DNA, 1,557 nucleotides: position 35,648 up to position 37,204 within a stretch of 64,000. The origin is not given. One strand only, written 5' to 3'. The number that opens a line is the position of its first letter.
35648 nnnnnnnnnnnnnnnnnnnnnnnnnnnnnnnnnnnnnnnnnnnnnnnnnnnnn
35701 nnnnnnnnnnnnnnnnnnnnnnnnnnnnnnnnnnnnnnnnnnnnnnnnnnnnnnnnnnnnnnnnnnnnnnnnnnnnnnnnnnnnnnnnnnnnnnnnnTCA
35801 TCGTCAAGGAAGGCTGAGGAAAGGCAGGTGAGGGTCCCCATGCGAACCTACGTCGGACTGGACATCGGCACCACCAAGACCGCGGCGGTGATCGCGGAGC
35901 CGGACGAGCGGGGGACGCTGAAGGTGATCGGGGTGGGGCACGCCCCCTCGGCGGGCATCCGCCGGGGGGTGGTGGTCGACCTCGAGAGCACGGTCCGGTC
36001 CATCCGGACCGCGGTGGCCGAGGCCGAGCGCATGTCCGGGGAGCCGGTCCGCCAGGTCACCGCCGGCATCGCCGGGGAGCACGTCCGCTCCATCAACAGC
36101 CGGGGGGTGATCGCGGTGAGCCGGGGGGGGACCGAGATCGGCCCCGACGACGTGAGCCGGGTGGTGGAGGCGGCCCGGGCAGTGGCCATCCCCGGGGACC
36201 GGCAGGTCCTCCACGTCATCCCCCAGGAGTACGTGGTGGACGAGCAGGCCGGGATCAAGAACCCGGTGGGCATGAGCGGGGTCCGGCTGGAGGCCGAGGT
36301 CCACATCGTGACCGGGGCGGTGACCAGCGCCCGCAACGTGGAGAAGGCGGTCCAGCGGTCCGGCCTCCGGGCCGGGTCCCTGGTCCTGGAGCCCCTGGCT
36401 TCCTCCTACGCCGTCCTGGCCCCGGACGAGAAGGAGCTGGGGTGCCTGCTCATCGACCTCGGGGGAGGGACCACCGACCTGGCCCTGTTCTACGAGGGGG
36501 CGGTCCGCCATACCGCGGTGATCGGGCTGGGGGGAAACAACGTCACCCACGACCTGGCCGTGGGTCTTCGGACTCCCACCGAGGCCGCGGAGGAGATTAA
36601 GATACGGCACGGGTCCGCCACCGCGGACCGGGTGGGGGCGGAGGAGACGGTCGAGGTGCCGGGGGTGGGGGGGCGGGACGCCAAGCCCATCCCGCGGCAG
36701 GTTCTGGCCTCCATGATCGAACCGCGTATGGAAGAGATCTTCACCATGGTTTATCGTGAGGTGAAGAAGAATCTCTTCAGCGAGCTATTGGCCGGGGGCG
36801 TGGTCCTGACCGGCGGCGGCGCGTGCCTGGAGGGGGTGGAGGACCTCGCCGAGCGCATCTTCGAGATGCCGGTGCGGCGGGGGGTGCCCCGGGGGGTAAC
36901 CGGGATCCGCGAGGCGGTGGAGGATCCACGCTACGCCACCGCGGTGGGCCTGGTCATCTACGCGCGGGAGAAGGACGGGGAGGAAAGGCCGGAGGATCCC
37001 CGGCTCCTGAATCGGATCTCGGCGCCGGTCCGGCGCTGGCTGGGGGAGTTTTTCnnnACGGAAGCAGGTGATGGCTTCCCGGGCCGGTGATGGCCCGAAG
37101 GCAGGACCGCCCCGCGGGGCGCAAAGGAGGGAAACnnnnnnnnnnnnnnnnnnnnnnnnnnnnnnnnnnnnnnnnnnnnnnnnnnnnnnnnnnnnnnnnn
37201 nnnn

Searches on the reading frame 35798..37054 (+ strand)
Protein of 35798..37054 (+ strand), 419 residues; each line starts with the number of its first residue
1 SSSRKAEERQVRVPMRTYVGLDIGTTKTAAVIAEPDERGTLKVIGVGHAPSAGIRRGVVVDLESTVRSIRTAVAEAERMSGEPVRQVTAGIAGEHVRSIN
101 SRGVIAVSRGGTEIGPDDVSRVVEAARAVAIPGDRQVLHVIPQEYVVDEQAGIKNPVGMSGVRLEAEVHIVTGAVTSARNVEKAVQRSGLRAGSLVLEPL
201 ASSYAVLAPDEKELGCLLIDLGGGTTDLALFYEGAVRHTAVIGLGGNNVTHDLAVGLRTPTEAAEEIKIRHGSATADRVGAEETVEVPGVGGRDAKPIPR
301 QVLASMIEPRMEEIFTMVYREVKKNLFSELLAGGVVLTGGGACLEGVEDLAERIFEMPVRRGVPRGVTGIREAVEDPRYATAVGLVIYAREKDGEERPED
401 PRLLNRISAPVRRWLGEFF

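Call 49: search_protein_families(library=pfam, proteins=[window:35798-37054:+], max_evalue=0.0001)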
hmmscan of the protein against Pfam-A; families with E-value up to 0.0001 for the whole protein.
window:35798-37054:+ (419 aa): 4 families
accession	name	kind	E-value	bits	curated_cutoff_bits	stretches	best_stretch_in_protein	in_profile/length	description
PF14450.12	FtsA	-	4e-52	176.3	31.8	2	218-384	2-127/127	Cell division protein FtsA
PF02491.25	SHS2_FTSA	-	4.6e-33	113.8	25.4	1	93-172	1-79/79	SHS2 domain inserted in FTSA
PF06723.19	MreB_Mbl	-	3.1e-14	53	27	1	178-360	109-302/327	MreB/Mbl protein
PF06277.17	EutA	-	1.1e-06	28.3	27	1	211-253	140-182/475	Ethanolamine utilisation protein EutA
